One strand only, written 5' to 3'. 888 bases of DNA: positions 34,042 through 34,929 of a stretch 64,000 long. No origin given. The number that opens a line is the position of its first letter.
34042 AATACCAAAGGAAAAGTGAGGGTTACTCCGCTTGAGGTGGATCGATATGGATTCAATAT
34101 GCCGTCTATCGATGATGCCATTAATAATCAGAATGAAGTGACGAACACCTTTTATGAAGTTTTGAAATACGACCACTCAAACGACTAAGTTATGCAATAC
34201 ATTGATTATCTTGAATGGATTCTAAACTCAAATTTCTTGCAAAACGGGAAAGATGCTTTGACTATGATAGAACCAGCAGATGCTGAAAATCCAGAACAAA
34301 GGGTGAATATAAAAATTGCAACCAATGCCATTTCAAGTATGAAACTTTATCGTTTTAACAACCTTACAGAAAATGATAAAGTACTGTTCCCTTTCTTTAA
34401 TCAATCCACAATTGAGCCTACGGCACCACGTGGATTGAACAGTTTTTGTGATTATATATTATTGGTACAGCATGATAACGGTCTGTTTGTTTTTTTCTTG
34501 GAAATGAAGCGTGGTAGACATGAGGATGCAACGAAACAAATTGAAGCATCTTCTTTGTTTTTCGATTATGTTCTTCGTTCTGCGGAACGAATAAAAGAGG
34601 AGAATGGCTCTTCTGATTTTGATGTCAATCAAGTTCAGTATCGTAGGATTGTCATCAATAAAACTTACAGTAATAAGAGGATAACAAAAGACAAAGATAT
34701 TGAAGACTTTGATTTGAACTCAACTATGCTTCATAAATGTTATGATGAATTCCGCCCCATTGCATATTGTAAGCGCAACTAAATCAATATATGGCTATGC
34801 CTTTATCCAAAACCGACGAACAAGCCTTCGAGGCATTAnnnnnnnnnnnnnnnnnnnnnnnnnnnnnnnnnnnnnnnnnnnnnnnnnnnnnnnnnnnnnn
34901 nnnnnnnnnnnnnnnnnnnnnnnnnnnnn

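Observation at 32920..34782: Unnamed two-gene candidate defence system: ABC-type ATPase plus small PD-(D/E)xK-signature protein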

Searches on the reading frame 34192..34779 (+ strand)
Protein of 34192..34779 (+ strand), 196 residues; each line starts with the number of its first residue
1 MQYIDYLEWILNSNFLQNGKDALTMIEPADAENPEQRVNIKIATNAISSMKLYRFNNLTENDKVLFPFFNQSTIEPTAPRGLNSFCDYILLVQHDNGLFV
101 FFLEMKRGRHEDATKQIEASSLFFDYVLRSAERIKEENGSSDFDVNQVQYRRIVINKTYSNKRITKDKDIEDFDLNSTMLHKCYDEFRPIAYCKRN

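Call 4: search_protein_families(library=pfam, proteins=[window:34192-34779:+], max_evalue=1)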
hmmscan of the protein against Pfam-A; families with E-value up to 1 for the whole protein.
window:34192-34779:+ (196 aa): 0 families

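Call 5: search_protein_families(library=padloc, proteins=[window:34192-34779:+], max_evalue=1)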
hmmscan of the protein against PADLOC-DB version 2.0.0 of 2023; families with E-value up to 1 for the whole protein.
window:34192-34779:+ (196 aa): 6 families
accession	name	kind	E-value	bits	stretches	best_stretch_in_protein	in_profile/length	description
PDLC04037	PD-T4-4_B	-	4.5e-13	47.4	1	3-177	5-168/190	-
PDLC04035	PD-T4-4_B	-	3.3e-06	24.9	1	57-165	61-163/206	-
PDLC04668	PDC-M47B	-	0.00016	19.5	1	86-181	76-170/186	-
PDLC04034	PD-T4-4_B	-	0.00018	19.4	1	85-156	80-147/190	-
PDLC04665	PDC-M47B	-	0.0003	18.5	1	86-156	78-151/202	-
PDLC04036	PD-T4-4_B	-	0.0041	15.1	1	85-173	93-176/203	-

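Call 6: search_protein_families(library=ncbifam, proteins=[window:34192-34779:+], max_evalue=1)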
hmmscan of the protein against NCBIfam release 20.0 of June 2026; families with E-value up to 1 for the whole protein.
window:34192-34779:+ (196 aa): 0 families

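Call 17: find_homologous_proteins(query=window:34192-34779:+, max_evalue=0.001)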
Query window:34192-34779:+ (196 aa): 77 proteins with E <= 0.001 among 103 candidates.
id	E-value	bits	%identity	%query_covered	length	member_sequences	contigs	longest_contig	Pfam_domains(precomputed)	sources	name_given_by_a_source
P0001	9.0e-112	389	88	99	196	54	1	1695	-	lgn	-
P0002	2.3e-94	332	76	99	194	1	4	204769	-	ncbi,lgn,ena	-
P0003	3.1e-94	332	76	99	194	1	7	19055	-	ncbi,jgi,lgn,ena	jgi:hypothetical protein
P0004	4.6e-94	331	74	99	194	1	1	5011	-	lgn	-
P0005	5.7e-94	331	76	99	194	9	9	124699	-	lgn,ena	-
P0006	5.8e-94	331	75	99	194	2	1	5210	-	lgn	-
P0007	8.0e-94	330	75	99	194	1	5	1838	-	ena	-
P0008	1.5e-93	330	75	99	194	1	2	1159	-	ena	-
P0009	1.5e-93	330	74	99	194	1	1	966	-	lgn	-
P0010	1.6e-93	329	75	99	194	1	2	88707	-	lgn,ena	-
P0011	1.6e-93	329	75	99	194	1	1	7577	-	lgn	-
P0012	2.1e-93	329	75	99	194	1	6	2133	-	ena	-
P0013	2.7e-93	329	74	99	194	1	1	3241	-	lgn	-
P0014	4.0e-93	328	74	99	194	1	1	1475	-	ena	-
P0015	4.7e-93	328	76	99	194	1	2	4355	-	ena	-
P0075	2.3e-22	97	35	97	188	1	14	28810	-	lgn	-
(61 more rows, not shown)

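Call 25: find_related_loci(query=A2, collection=genome_contigs, flank=8000)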
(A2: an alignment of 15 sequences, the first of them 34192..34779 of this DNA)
Query A2 (196 aa) in genome_contigs; peptide patterns used: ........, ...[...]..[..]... (x = any residue, [..] = any of these).
45 stretches matched a pattern; 13 encode a relative of the query (tblastn E <= 1e-3); 13 distinct loci.
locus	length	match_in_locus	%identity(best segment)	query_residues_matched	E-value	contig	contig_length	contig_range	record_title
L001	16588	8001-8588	91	1-196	2e-121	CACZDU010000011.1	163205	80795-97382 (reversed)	MAG: uncultured Bacteroidia bacterium isolate RUG12531 genome assembly, contig: RUG12531_asm_11, whole genome shotgun se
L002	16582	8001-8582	65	1-194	6e-85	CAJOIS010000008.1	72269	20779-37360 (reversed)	uncultured Bacteroidales bacterium isolate Red_deer_4_mag_37 genome assembly, contig: scaffold_598, whole genome shotgun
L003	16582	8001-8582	66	1-194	1e-84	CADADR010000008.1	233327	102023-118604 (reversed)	MAG: uncultured Bacteroidia bacterium isolate RUG13196 genome assembly, contig: RUG13196_asm_8, whole genome shotgun seq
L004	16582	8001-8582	65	1-194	2e-83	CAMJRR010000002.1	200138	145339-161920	MAG: uncultured Bacteroidales bacterium isolate SRR12081298_bin.67_metaWRAP_v1.3_MAG genome assembly, contig: ERZ1228977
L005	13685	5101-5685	64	1-194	2e-81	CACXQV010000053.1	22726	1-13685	MAG: uncultured Bacteroidia bacterium isolate RUG11511 genome assembly, contig: RUG11511_asm_53, whole genome shotgun se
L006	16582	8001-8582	63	1-194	2e-80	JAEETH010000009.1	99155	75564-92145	MAG: Bacteroidales bacterium isolate Tb.RUG.400 NODE_384_length_99155_cov_9.925354, whole genome shotgun sequence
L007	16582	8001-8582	63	1-194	2e-80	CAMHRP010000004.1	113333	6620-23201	MAG: uncultured Bacteroidales bacterium isolate SRR11784290_bin.31_metaWRAP_v1.3_MAG genome assembly, contig: ERZ1220273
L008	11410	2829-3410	64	1-194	2e-80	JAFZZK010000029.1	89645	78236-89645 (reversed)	MAG: Bacteroidales bacterium isolate RGIG8237 Water_buffalos_Rumen-5__c1249392, whole genome shotgun sequence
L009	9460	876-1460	63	2-194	5e-79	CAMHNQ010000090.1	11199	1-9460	MAG: uncultured Bacteroidales bacterium isolate SRR11784279_bin.50_metaWRAP_v1.3_MAG genome assembly, contig: ERZ1220274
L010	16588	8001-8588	63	1-194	3e-79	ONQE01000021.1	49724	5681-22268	uncultured Bacteroidales bacterium isolate RUG538 genome assembly, contig: scaffold_830, whole genome shotgun sequence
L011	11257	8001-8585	63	2-194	7e-79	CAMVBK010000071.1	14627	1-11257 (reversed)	MAG TPA_asm: uncultured Bacteroidales bacterium isolate SRR8387716_bin.108_metaWRAP_v1.3_MAG genome assembly, contig: ER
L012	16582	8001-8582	64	1-194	1e-84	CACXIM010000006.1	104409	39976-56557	MAG: uncultured Bacteroidia bacterium isolate RUG11296 genome assembly, contig: RUG11296_asm_6, whole genome shotgun seq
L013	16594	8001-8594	53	1-194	6e-63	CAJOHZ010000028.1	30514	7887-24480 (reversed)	uncultured Bacteroidales bacterium isolate Red_deer_4_mag_203 genome assembly, contig: scaffold_2426, whole genome shotg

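Call 27: predict_structure(alignment_id=A1)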
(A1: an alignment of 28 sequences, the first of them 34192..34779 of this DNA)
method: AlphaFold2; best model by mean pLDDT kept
length: 196 residues; sequences in the alignment: 28
mean_pLDDT: 88.2   pTM: 0.87
mean pLDDT of the five models: 88.2, 85.4, 85.2, 84.3, 81.9
residues with pLDDT >= 90: 125; 70-90: 54; 50-70: 15; < 50: 2
segments of 3 or more residues with pLDDT < 50: none
pLDDT, mean of each block of 10 residues (from residue 1): 94 91 91 90 91 79 61 75 86 96 83 89 95 96 95 93 91 90 94 82
secondary structure, 60 per line:
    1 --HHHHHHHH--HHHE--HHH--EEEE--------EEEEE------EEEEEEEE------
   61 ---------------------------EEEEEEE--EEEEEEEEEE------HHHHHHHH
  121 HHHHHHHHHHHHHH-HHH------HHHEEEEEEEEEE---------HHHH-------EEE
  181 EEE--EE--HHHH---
elements in order: H3-10 E24-27 E36-40 E47-54 E88-94 E97-106 H113-134 E148-157 H167-170 E178-183 H190-193

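Call 31: search_protein_families(library=pfam, proteins=[L002:363-1631:+, L002:1631-2920:+, L002:2947-6645:+, L002:8576-11755:+, L002:12291-14876:+, L002:19-354:+], max_evalue=0.001)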
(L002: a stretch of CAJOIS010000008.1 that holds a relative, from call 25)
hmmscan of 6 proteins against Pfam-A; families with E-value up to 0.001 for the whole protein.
L002:363-1631:+ (423 aa): 1 family
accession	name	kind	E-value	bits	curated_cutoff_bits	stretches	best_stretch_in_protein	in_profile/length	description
PF01420.25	Methylase_S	-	1.9e-12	48.2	22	1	223-386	1-152/168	Type I restriction modification DNA specificity domain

L002:1631-2920:+ (430 aa): 2 families
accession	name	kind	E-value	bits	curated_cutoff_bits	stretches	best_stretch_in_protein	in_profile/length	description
PF18862.6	ApeA_NTD1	-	2.8e-22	79.9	25.5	1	8-237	2-222/271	ApeA N-terminal domain 1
PF18739.6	HEPN_Apea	-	2.9e-15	57.3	24.4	1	306-407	1-135/136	Apea-like HEPN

L002:2947-6645:+ (1233 aa): 0 families

L002:8576-11755:+ (1060 aa): 5 families
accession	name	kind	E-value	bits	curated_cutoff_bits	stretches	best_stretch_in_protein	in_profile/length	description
PF18766.7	SWI2_SNF2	-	8.7e-27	94.6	26.7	1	314-554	1-196/221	SWI2/SNF2 ATPase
PF22679.2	T1R_D3-like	-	2.3e-19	70.8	27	1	613-751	2-144/158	Type I restriction enzyme subunit R domain 3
PF04851.21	ResIII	-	2.4e-15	57.2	22.5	1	311-511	4-164/164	Type III restriction enzyme, res subunit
PF04313.20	HSDR_N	-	1.9e-12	47.9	25.1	1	143-233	107-194/198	Type I restriction enzyme R protein N terminus (HSDR_N)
PF00270.35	DEAD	-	6.7e-08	32.9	26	1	332-515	14-165/167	DEAD/DEAH box helicase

L002:12291-14876:+ (862 aa): 29 families (the best 25 are shown)
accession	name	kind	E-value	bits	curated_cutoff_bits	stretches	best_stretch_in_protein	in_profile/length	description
PF07724.20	AAA_2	-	4.8e-74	248.3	27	1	594-765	1-166/166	AAA domain (Cdc48 subfamily)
PF17871.7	AAA_lid_9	-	2.7e-35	120.8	22.8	1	341-439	2-100/104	AAA lid domain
PF00004.35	AAA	-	4.1e-25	89.2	21.2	2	201-334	2-126/131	ATPase family associated with various cellular activities (AAA)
PF10431.15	ClpB_D2-small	-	1.1e-23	83.5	21.9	1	771-851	1-81/81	C-terminal, D2-small domain, of ClpB protein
PF02861.25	Clp_N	-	9.9e-23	80.5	20.7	2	94-142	3-52/53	Clp amino terminal domain, pathogenicity island component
PF07728.20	AAA_5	-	3.8e-20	72.8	22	1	599-719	2-124/139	AAA domain (dynein-related subfamily)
PF13191.12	AAA_16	-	6.5e-14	53.2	32.6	1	178-225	2-52/167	AAA ATPase domain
PF13401.12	AAA_22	-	4e-12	47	27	1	598-694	7-110/130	AAA domain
PF00158.32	Sigma54_activat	-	9.2e-11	42.2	20.2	1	588-708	14-136/168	Sigma-54 interaction domain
PF13173.12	AAA_14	-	5.7e-09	36.5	27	0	600-695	6-88/129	AAA domain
PF20720.3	nSTAND3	-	3.4e-07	30.5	27.2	0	185-225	7-45/155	Novel STAND NTPase 3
PF01637.24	ATPase_2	-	9.3e-07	29.3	33.2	0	181-280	4-121/225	ATPase domain predominantly from Archaea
PF01695.23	IstB_IS21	-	1.7e-06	28.2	24.1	0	194-264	89-155/238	IstB-like ATP binding protein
PF06414.18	Zeta_toxin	-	5.8e-06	26.3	22.3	0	590-639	11-58/199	Zeta toxin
PF01078.27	Mg_chelatase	-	7e-06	26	20.3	0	183-239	9-64/207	Magnesium chelatase, subunit ChlI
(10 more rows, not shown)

L002:19-354:+ (112 aa): 0 families

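Call 33: fold_search(model_id=the predicted structure, library=pdb)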
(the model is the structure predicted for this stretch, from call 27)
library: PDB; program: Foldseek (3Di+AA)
matches with E <= 10: 633; with E <= 0.001: 0
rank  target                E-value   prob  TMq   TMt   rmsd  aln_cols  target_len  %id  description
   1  3h3e                  1.5e-02  0.13  0.16  0.13  13.1       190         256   14  Crystal structure of Tm1679, A METAL-DEPENDENT HYDROLASE OF THE BETA-LACTAMASE SUPERFAMILY (released 2009-07-14)
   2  8vx9_A                3.2e-02  0.51  0.28  0.23   7.0       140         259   12  Structure of HamAB apo complex from the Escherichia coli Hachiman defense system (released 2024-03-13)
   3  9f9m_A                5.0e-02  0.18  0.15  0.16  13.2       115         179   16  Crystal structure of MUS81-EME1 bound by compound 21. (released 2024-06-19)
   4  9f38_A                5.7e-02  0.20  0.24  0.10  12.4       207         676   11  BsmI (wild-type) crystallized with Ca2+ and cognate dsDNA (released 2025-04-02)
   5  3t1i_A                6.8e-02  0.12  0.14  0.09  14.5       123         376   13  Crystal Structure of Human Mre11: Understanding Tumorigenic Mutations (released 2011-11-30)
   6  9ez7_A                8.3e-02  0.54  0.24  0.08   5.5       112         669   12  BsmI (Nicking top mutant) crystallized with Ca2+ and cognate dsDNA (released 2025-04-02)
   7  3t1i_C                1.0e-01  0.11  0.14  0.09  14.5       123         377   13  Crystal Structure of Human Mre11: Understanding Tumorigenic Mutations (released 2011-11-30)
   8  9a5m_A                1.1e-01  0.44  0.26  0.12   9.6       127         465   11  Integrative model of YDJA-YDIS by crosslinking MS and deep learning (released 2024-09-18)
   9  3t1i_D                1.1e-01  0.11  0.14  0.08  14.5       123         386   13  Crystal Structure of Human Mre11: Understanding Tumorigenic Mutations (released 2011-11-30)
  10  3t1i_B                1.1e-01  0.10  0.14  0.09  14.5       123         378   13  Crystal Structure of Human Mre11: Understanding Tumorigenic Mutations (released 2011-11-30)
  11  8vxy_A                1.2e-01  0.20  0.26  0.22   7.5       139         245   12  Structure of HamA(E138A,K140A)B-plasmid DNA complex from the Escherichia coli Hachiman defense system (released 2024-03-13)
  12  8ti9_B                1.3e-01  0.33  0.27  0.28   7.4       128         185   10  CryoEM structure of octamer assembly of Shedu nuclease domain from Bacillus cereus (released 2024-07-31)
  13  9ezd_A                1.4e-01  0.41  0.24  0.08   5.6       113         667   12  BsmI (Bottom Nicking mutant) crystallized with Mg2+ and cognate dsDNA (Post-reactive complex) (released 2025-04-02)
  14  6bm9_B                1.5e-01  0.07  0.15  0.14  12.6       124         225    9  Directed evolutionary changes in MBL super family - VIM-2 Round 10 (released 2018-11-21)
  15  1zkp_C                1.8e-01  0.09  0.18  0.15  10.5       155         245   10  1.5A Resolution Crystal Structure of a Metallo Beta Lactamase Family Protein, the ELAC Homolgue of Bacillus anthracis, (released 2005-06-21)
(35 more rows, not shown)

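Call 35: search_protein_representatives(alignment_id=A1)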
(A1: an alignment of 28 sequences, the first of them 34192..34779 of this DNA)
Query: 28 sequences, 196 profile positions. Proteins with E-value up to 0.001 (for the whole library): 601; up to 1e-10: 232; up to 1e-30: 67. The best 150 are listed.
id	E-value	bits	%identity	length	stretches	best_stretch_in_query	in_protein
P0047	7.7e-85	299.9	-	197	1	1-195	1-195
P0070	3.0e-76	271.8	-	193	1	1-194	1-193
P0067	6.8e-76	270.6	-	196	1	1-194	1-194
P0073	1.3e-64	233.9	-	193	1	1-194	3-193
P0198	8.3e-63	228.0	-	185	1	10-195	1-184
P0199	5.9e-61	221.9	-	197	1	1-195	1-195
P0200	6.3e-59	215.3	-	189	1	1-194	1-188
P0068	6.9e-59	215.2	-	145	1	50-195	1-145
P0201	3.3e-58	212.9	-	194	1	1-193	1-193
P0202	1.1e-56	207.9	-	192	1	1-188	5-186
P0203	2.4e-55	203.6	-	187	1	1-194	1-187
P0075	1.4e-54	201.1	-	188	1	2-195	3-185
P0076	6.9e-54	198.8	-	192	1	2-195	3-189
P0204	2.2e-53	197.2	-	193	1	1-188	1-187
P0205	1.2e-51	191.6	-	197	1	1-193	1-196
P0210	1.2e-44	168.7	-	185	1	3-188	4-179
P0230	1.7e-37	145.4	-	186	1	1-185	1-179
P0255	7.4e-32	127.0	-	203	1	1-194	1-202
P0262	3.4e-27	111.7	-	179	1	2-192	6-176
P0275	1.6e-22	96.5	-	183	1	4-191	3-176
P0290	3.2e-20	89.0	-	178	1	1-193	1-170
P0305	2.0e-18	83.1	-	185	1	3-194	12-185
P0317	1.4e-16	77.1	-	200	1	1-192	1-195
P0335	3.7e-15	72.5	-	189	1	6-192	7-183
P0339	6.2e-15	71.7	-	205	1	5-171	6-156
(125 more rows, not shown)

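Call 37: search_protein_families(library=padloc, alignment_id=A3, max_evalue=0.001)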
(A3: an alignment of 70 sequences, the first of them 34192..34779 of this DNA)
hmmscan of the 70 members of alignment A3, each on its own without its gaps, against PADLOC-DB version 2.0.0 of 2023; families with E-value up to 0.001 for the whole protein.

A. member 1, window:34192-34779:+ (196 aa): 5 families
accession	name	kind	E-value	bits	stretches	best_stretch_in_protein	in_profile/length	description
PDLC04037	PD-T4-4_B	-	4.5e-13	47.4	1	3-177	5-168/190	-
PDLC04035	PD-T4-4_B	-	3.3e-06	24.9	1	57-165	61-163/206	-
PDLC04668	PDC-M47B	-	0.00016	19.5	1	86-181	76-170/186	-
PDLC04034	PD-T4-4_B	-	0.00018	19.4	1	85-156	80-147/190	-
PDLC04665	PDC-M47B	-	0.0003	18.5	1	86-156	78-151/202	-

B. families by the number of members that match (of 70 scanned): 9 families
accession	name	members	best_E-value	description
PDLC04037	PD-T4-4_B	69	6.8e-45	-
PDLC04668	PDC-M47B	54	4.9e-11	-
PDLC04035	PD-T4-4_B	54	1.2e-10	-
PDLC04034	PD-T4-4_B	40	4e-09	-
PDLC04036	PD-T4-4_B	38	2e-08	-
PDLC04665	PDC-M47B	29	2.7e-09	-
PDLC04667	PDC-M47B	9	4.1e-07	-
PDLC04669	PDC-M47B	1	0.00048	-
PDLC04666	PDC-M47B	1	0.00062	-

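Call 38: list_cluster_members(proteins=[P0210, P0230, P0255, P0262, P0275, P0290, P0305, P0317, P0335, P0339])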
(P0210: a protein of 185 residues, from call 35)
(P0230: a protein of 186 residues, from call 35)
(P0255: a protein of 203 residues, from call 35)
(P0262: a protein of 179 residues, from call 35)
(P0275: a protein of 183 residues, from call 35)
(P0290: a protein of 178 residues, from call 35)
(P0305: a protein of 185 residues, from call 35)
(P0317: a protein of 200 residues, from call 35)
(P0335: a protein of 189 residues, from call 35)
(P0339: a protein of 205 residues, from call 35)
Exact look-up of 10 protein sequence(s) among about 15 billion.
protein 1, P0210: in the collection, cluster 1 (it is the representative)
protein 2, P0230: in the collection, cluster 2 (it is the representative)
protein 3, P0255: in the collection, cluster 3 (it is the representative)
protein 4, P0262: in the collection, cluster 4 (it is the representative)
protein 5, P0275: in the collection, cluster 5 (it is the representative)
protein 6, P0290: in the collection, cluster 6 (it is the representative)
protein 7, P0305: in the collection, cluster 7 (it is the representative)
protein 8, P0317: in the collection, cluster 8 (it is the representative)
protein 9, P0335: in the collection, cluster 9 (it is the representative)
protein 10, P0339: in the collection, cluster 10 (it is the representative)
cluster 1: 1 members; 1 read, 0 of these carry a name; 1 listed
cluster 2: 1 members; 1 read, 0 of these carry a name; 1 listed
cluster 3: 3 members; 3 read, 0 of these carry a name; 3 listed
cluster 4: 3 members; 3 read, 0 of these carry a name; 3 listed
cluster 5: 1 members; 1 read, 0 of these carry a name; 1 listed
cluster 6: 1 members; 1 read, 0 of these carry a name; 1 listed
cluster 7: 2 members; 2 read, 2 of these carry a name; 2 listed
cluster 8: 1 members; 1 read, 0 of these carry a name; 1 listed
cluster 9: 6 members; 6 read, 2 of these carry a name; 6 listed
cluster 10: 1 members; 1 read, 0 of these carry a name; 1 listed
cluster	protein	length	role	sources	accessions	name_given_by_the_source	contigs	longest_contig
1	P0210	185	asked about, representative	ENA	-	-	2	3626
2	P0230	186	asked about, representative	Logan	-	-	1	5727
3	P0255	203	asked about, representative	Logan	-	-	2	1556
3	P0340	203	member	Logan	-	-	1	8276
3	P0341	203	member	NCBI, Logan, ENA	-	-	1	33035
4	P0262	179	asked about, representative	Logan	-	-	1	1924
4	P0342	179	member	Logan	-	-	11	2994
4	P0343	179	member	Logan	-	-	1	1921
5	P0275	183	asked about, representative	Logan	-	-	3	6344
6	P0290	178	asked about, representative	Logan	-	-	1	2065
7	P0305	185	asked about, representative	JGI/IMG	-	hypothetical protein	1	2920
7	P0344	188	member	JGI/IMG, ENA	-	hypothetical protein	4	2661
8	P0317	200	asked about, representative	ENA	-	-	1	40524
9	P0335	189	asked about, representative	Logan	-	-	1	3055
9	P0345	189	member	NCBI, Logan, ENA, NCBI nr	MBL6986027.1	MAG: hypothetical protein ISR72_03095 [Methylobacter sp.] | hypothetical protein [Methylobacter sp.]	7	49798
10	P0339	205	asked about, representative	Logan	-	-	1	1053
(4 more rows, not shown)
